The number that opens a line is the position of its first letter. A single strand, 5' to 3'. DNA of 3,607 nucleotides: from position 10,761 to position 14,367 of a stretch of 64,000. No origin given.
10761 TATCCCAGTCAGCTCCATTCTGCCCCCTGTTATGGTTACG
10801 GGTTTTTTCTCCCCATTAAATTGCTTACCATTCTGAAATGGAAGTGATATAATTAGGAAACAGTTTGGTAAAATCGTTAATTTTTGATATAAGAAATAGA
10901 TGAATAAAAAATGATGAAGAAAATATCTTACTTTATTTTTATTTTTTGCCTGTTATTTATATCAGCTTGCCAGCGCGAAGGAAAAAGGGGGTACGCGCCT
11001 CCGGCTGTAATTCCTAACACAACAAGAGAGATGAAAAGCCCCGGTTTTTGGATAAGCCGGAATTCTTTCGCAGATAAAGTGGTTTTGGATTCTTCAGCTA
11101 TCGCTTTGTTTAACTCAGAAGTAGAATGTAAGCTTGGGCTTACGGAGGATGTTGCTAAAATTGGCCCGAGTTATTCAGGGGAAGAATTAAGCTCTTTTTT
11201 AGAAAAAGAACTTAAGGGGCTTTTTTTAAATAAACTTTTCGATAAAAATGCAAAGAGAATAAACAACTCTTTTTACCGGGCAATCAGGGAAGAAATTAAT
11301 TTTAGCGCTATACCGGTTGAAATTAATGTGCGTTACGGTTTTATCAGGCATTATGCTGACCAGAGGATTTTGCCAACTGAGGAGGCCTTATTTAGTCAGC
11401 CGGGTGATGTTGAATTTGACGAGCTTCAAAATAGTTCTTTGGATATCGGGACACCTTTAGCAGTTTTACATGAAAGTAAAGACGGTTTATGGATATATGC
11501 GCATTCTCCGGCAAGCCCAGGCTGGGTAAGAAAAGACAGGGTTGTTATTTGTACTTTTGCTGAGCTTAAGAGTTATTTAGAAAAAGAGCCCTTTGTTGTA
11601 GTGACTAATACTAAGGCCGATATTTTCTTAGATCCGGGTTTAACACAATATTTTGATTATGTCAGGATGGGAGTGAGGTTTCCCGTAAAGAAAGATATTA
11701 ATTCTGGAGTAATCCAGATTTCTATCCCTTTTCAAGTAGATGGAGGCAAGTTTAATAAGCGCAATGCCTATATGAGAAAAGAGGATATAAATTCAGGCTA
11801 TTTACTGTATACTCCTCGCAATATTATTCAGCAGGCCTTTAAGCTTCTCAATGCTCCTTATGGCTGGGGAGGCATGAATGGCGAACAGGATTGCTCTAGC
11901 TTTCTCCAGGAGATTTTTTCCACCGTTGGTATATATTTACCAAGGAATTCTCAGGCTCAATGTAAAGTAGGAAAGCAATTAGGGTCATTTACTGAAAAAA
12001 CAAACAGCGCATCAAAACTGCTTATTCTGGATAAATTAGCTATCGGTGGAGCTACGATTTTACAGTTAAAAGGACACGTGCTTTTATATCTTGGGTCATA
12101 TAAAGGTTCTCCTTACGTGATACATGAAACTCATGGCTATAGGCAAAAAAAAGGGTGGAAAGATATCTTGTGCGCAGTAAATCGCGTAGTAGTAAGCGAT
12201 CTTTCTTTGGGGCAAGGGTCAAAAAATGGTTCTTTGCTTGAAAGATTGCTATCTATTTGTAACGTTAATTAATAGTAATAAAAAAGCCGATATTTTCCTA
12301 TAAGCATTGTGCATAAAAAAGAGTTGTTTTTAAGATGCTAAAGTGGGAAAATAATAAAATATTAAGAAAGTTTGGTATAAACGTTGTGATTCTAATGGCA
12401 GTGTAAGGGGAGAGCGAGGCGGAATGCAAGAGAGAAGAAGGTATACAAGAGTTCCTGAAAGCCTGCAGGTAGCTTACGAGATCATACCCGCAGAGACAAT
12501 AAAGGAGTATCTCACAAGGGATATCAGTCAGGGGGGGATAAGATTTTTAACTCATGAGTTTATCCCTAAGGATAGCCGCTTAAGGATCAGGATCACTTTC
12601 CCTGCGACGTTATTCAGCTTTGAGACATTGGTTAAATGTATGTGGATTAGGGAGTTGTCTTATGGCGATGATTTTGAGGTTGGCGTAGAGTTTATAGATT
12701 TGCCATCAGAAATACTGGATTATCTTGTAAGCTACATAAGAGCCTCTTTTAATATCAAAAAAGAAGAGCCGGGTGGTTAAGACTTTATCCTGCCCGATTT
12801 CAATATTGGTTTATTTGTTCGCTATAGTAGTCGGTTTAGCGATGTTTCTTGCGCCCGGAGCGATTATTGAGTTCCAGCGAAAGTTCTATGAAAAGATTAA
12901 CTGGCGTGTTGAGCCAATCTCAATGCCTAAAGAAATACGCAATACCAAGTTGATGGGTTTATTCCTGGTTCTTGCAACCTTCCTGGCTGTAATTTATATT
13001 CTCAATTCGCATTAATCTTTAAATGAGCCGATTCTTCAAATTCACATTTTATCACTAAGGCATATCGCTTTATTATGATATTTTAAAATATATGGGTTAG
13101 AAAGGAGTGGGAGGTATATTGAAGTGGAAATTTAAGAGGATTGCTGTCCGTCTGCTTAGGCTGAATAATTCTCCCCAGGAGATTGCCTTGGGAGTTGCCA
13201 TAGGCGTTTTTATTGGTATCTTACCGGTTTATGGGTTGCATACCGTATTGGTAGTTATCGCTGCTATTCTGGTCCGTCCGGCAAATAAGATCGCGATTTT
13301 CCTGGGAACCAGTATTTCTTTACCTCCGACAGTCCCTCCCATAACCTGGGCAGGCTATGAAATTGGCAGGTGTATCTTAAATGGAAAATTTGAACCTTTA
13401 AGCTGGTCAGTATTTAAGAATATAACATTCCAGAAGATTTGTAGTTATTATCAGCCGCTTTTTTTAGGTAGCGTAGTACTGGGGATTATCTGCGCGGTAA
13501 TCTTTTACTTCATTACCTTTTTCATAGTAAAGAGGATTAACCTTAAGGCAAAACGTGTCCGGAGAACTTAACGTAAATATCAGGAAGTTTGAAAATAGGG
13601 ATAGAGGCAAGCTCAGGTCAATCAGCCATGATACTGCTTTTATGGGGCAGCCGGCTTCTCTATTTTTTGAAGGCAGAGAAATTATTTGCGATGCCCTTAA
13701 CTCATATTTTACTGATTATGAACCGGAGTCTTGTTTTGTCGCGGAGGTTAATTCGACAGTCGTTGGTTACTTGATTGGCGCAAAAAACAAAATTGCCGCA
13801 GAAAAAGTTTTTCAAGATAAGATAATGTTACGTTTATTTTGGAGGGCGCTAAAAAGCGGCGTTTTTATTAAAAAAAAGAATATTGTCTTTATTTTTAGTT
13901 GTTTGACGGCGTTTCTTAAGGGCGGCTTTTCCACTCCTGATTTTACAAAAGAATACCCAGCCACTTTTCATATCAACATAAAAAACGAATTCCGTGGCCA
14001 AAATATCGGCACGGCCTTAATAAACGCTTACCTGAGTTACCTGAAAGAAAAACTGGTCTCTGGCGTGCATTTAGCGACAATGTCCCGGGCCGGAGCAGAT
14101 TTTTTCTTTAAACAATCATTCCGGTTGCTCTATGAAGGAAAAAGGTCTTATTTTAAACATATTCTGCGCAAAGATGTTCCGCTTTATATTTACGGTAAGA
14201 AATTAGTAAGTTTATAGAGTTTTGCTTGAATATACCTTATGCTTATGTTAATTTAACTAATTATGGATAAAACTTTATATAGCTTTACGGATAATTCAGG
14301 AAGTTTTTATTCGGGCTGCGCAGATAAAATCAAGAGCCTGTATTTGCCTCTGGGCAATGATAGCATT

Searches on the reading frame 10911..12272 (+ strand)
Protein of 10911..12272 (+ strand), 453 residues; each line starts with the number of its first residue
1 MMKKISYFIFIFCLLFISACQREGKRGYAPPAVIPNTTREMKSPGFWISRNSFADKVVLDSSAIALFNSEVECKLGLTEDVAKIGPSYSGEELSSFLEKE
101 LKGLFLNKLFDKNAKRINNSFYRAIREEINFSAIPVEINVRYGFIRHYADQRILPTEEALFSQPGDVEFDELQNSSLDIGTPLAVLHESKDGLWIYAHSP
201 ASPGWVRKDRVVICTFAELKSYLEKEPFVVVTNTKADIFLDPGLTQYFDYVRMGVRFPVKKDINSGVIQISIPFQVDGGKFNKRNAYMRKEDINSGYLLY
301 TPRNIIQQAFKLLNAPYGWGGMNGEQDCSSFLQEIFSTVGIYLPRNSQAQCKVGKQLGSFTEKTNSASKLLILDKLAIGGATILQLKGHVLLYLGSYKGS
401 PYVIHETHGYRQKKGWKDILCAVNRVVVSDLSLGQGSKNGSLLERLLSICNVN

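Call 43: search_protein_families(library=pfam, proteins=[window:10911-12272:+], max_evalue=0.00001)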
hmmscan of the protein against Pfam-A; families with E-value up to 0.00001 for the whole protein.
window:10911-12272:+ (453 aa): 2 families
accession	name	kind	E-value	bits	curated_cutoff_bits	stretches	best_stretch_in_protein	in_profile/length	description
PF12913.13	SH3_6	-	3.8e-15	55.6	27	1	160-207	2-53/53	SH3 domain (SH3b1 type)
PF00877.26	NLPC_P60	-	3.9e-09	36.9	23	1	315-396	2-74/105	NlpC/P60 family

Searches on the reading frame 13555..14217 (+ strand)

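Call 3: search_protein_families(library=pfam, proteins=[window:13555-14217:+], max_evalue=0.001)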
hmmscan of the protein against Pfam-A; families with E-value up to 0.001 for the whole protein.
window:13555-14217:+ (220 aa): 2 families
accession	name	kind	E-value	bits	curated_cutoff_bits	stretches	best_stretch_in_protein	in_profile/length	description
PF00583.31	Acetyltransf_1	-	8.4e-07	29.7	20.7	1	48-185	20-111/116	Acetyltransferase (GNAT) family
PF13508.13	Acetyltransf_7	-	4e-05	24.3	27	0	139-186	33-79/84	Acetyltransferase (GNAT) domain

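Call 4: search_protein_families(library=ncbifam, proteins=[window:13555-14217:+], max_evalue=0.001)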
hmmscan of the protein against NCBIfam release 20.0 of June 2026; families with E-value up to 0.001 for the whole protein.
window:13555-14217:+ (220 aa): 1 family
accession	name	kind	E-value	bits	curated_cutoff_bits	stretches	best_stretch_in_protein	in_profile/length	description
NF000360.1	sat4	exception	0.00077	19.6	380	0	139-177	101-139/180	streptothricin N-acetyltransferase Sat4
